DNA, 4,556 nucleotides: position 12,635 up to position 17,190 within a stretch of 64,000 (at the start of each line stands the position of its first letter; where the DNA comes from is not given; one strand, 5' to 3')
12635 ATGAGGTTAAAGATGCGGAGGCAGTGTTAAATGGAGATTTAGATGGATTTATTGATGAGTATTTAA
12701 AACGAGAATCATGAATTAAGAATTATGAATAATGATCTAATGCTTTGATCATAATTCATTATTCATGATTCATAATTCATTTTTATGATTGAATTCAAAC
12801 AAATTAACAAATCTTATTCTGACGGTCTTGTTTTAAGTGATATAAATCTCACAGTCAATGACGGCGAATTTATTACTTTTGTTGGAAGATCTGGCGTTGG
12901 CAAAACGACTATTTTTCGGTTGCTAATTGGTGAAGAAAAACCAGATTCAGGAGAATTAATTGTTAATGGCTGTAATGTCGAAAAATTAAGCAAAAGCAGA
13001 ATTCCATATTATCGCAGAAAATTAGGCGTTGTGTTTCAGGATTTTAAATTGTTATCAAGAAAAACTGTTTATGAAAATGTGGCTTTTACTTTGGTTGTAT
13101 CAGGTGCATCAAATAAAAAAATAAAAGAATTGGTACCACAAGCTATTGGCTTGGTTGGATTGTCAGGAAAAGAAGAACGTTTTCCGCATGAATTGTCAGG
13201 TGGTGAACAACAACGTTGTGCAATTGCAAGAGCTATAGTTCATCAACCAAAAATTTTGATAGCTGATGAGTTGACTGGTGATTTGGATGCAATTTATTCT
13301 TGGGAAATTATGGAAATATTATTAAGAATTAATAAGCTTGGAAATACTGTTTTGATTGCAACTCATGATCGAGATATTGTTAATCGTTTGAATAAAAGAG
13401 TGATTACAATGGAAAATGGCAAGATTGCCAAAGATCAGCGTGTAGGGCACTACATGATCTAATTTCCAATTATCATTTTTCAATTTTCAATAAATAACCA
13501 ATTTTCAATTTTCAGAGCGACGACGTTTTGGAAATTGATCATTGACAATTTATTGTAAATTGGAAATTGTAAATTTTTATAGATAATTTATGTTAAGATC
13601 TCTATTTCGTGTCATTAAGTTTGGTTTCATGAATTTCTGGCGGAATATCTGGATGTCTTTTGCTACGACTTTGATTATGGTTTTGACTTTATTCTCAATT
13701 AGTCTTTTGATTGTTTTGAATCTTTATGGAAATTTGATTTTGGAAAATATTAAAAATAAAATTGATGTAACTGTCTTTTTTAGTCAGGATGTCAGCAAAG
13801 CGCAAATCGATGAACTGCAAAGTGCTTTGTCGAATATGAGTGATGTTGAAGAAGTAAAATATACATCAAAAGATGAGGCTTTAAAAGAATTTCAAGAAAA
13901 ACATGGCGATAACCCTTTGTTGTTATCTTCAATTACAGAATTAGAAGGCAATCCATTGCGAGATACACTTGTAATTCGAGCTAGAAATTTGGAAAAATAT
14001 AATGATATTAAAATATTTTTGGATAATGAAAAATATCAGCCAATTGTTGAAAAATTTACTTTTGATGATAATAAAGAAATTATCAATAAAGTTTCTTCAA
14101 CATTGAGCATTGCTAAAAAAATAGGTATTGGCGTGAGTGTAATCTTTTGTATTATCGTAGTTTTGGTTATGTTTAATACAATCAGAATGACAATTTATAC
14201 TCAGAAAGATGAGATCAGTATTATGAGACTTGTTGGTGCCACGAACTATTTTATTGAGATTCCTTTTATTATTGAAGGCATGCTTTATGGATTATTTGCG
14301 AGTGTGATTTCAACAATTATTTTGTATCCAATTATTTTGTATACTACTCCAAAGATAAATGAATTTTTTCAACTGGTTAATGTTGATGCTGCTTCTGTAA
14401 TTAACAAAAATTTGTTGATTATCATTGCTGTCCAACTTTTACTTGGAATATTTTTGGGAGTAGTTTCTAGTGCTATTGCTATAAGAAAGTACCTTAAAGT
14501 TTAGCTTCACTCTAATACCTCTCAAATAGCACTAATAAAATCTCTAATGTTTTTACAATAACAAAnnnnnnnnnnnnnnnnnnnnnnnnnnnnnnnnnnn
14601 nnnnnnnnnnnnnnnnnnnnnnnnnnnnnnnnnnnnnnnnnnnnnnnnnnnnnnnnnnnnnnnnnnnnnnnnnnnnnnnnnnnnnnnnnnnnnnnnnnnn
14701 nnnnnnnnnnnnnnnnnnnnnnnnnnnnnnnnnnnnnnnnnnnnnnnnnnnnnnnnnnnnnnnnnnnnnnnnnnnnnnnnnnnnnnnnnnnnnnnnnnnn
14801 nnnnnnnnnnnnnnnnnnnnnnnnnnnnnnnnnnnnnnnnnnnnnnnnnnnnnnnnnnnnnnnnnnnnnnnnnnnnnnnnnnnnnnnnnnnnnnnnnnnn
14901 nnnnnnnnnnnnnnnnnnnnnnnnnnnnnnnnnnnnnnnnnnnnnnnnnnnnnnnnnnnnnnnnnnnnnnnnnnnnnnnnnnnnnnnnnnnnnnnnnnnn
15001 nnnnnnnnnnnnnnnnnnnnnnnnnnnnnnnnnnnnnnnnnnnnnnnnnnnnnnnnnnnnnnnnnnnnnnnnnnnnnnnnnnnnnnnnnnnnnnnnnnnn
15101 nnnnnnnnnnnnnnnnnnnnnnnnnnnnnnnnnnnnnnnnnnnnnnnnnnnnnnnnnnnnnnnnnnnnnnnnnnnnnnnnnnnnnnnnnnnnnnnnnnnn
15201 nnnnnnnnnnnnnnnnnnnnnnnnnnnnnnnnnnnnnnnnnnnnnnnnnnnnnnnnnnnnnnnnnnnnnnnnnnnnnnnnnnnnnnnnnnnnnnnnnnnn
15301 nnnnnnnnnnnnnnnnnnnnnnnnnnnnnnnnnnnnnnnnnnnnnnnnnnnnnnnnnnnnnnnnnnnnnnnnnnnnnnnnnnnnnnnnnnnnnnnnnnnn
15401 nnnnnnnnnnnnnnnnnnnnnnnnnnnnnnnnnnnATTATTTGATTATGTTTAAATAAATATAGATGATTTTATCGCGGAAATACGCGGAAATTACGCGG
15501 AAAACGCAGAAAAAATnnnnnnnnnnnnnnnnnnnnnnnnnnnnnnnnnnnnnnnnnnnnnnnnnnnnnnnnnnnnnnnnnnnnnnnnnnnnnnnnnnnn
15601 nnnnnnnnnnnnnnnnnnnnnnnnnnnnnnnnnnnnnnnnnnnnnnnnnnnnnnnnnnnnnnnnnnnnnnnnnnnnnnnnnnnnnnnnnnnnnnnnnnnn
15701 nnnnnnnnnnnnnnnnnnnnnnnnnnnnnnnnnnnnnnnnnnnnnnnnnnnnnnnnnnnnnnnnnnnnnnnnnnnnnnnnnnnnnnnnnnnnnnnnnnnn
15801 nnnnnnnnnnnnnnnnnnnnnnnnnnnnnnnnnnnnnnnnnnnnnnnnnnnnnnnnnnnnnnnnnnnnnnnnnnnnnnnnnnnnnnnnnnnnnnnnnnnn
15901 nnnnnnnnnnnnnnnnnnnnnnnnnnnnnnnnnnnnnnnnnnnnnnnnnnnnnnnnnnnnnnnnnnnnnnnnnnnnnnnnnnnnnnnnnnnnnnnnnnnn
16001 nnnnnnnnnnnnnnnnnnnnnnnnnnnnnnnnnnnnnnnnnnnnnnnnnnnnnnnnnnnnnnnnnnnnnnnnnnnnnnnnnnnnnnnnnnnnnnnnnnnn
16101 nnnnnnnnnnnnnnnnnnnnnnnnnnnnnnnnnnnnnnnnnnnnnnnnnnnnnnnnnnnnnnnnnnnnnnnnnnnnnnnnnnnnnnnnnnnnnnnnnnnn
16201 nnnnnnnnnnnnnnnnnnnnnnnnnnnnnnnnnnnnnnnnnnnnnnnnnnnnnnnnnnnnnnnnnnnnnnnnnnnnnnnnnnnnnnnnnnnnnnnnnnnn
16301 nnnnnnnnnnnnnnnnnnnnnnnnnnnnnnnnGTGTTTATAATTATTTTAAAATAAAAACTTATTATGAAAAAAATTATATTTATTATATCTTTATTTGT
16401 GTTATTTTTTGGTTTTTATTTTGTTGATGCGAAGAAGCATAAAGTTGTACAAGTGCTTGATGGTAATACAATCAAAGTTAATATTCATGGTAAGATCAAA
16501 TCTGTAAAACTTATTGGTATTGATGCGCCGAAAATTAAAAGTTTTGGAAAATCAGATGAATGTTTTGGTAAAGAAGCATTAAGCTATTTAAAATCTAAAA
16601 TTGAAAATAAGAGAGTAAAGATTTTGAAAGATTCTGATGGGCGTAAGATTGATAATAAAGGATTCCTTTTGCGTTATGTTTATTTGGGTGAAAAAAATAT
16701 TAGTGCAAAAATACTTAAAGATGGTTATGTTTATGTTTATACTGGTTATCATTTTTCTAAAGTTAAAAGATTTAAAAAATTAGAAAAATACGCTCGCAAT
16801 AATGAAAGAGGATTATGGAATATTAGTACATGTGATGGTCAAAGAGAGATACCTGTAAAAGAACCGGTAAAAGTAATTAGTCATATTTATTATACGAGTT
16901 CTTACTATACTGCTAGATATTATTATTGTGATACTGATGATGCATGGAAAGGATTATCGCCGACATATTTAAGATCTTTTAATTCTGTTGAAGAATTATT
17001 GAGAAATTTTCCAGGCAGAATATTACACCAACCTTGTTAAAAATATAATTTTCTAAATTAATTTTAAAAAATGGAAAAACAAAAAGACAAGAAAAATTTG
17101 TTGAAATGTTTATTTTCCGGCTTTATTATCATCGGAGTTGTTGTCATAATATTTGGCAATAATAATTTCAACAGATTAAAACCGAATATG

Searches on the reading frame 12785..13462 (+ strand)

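Call 11: search_protein_families(library=pfam, proteins=[window:12785-13462:+])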
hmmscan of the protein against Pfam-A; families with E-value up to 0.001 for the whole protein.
window:12785-13462:+ (225 aa): 4 families
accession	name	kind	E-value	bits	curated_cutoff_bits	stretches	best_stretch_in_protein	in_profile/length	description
PF00005.33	ABC_tran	-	1.3e-33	117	25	1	17-164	1-136/137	ABC transporter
PF13401.12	AAA_22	-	0.00013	22.7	27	1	27-182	5-107/130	AAA domain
PF00931.28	NB-ARC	-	0.00019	21.2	23.5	0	25-45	16-36/248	NB-ARC domain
PF03193.22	RsgA_GTPase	-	0.00077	19.8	30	0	17-53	97-132/174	RsgA GTPase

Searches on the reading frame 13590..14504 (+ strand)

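Call 11: search_protein_families(library=pfam, proteins=[window:13590-14504:+])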
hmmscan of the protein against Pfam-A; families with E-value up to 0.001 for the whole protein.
window:13590-14504:+ (304 aa): 2 families
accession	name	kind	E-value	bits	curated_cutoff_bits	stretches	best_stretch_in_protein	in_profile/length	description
PF18075.7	FtsX_ECD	-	2.2e-18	67.1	23.5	1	59-141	2-84/96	FtsX extracellular domain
PF02687.27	FtsX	-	1.1e-11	45.3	25.5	1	182-303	3-117/120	FtsX-like permease C-terminal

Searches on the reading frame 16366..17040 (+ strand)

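Call 11: search_protein_families(library=pfam, proteins=[window:16366-17040:+])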
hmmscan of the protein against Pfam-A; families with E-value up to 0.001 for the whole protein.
window:16366-17040:+ (224 aa): 1 family
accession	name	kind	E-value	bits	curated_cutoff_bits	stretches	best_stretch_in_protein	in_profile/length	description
PF00565.23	SNase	-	4.6e-19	69.3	21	1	47-152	2-106/107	Staphylococcal nuclease homologue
